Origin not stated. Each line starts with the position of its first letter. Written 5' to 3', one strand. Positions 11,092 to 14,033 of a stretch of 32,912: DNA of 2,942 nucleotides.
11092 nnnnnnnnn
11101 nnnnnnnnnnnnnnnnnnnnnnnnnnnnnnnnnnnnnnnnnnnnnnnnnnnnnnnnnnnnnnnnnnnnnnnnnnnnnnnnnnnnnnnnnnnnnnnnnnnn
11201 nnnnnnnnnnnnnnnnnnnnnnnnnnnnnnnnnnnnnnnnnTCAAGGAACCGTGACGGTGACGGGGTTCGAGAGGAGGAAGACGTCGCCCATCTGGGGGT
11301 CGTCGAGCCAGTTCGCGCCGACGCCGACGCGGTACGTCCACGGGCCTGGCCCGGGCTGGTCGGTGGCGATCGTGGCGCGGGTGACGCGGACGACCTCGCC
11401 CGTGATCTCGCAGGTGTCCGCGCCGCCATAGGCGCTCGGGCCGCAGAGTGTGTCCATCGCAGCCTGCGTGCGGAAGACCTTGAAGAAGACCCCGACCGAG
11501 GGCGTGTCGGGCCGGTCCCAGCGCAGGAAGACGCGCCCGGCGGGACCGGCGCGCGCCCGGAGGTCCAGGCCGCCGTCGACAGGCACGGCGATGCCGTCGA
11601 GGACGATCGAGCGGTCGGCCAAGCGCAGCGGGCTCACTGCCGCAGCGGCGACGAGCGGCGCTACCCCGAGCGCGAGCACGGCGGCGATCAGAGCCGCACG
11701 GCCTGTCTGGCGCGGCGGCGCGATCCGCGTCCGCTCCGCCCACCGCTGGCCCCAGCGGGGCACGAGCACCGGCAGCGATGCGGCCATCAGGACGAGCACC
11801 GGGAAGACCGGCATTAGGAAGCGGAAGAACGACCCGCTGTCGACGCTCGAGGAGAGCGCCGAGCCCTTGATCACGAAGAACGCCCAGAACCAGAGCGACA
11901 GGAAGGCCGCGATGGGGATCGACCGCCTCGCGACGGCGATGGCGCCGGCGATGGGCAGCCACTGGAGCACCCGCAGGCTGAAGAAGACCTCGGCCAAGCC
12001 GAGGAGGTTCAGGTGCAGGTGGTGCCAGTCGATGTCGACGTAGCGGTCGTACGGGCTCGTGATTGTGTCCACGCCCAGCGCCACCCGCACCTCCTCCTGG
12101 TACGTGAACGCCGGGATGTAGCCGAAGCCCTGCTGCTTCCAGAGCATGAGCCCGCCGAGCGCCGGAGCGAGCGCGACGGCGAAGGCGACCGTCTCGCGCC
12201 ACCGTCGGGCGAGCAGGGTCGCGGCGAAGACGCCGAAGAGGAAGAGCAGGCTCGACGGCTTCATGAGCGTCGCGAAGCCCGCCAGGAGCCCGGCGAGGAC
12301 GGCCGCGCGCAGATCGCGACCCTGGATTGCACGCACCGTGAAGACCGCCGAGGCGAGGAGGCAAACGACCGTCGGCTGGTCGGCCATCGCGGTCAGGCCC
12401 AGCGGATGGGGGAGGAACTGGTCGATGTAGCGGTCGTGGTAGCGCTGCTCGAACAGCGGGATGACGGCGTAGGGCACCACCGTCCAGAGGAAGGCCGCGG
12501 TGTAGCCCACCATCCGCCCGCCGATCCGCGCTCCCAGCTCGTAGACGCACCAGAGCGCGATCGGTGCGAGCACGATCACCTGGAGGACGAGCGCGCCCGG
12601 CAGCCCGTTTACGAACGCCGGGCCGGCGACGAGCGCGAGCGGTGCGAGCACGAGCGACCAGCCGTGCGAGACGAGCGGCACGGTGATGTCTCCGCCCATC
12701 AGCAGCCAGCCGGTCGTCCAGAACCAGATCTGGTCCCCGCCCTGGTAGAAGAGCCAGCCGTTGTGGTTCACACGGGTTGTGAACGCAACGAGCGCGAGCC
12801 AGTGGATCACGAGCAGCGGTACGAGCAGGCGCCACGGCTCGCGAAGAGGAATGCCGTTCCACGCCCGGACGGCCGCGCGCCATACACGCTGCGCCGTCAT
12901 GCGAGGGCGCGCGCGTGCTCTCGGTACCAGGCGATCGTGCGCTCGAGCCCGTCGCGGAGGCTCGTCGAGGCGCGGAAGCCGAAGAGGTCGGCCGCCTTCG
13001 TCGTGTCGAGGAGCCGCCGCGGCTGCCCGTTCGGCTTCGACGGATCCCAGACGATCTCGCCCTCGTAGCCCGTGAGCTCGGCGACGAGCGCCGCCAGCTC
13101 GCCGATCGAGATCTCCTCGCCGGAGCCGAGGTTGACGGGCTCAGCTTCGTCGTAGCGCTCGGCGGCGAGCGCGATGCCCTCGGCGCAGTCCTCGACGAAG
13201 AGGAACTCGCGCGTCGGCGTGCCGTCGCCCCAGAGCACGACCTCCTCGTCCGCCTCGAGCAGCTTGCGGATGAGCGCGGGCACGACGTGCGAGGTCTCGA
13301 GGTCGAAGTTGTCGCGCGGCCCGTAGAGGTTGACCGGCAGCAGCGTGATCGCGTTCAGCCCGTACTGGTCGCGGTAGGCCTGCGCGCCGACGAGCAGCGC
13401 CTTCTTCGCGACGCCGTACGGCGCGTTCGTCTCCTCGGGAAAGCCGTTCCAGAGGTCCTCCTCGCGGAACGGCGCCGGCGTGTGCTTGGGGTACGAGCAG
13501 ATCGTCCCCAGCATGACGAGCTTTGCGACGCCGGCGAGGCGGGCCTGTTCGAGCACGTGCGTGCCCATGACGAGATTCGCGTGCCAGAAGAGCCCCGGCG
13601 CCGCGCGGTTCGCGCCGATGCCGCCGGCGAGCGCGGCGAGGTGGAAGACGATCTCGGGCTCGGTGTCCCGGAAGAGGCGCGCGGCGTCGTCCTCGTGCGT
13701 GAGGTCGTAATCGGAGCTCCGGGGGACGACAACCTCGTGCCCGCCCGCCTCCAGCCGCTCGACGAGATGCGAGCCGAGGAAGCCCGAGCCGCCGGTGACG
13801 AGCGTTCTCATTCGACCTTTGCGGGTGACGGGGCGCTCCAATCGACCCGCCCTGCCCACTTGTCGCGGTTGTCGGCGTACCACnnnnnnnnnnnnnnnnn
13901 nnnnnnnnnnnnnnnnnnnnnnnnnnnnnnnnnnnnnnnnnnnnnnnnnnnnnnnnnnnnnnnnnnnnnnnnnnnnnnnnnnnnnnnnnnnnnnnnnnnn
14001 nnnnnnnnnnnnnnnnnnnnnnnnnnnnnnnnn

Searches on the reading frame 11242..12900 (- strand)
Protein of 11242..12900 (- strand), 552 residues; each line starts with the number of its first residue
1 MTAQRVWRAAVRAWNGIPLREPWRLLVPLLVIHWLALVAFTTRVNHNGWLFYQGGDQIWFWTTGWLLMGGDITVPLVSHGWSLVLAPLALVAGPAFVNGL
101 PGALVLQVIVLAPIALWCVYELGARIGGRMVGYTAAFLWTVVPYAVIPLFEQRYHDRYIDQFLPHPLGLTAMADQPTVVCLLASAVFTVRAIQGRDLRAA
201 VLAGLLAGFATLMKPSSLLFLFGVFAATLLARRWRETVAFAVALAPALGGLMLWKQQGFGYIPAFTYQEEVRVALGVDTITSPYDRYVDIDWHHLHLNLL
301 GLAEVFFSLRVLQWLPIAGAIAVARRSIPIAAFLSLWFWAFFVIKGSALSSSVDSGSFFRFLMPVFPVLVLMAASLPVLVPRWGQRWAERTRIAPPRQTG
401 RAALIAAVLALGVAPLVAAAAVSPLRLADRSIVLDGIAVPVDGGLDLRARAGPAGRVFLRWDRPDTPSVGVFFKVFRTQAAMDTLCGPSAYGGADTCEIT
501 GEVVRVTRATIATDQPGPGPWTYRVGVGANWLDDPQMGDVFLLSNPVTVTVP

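Call 11: search_protein_families(library=pfam, proteins=[window:11242-12900:-], max_evalue=0.001)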
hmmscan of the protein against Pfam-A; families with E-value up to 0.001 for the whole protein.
window:11242-12900:- (552 aa): 1 family
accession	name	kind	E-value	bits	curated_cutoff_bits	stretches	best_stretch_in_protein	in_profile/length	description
PF13231.12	PMT_2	-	1.1e-06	29.4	26.1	1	170-241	71-145/160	Dolichyl-phosphate-mannose-protein mannosyltransferase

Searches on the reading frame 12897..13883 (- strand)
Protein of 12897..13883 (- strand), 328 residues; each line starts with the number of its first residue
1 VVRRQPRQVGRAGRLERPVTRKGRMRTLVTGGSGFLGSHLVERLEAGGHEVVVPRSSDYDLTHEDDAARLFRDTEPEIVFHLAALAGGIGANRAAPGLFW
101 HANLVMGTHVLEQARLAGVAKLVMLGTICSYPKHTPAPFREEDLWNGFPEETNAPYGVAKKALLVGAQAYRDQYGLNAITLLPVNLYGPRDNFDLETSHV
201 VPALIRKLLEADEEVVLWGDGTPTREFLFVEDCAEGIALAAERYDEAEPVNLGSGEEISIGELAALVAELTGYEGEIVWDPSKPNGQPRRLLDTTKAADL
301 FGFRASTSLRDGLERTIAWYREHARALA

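Call 11: search_protein_families(library=pfam, proteins=[window:12897-13883:-], max_evalue=0.001)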
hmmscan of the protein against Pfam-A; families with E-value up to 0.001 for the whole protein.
window:12897-13883:- (328 aa): 6 families
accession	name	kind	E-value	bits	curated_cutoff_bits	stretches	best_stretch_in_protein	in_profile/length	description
PF01370.27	Epimerase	-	1.9e-59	201.4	20.9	1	28-253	2-240/240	NAD dependent epimerase/dehydratase family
PF16363.11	GDP_Man_Dehyd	-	6.2e-33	115.1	27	1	59-315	59-331/332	GDP-mannose 4,6 dehydratase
PF04321.23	RmlD_sub_bind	-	1.8e-11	44.1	27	1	25-275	1-235/287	RmlD substrate binding domain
PF01073.25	3Beta_HSD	-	6.2e-06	25.9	22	0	28-45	1-18/280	3-beta hydroxysteroid dehydrogenase/isomerase family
PF02719.21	Polysacc_synt_2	-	1.9e-05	24.5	20.2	0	60-127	62-128/293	Polysaccharide biosynthesis protein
PF13460.12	NAD_binding_10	-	0.00094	19.5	27.2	0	31-138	1-108/184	NAD(P)H-binding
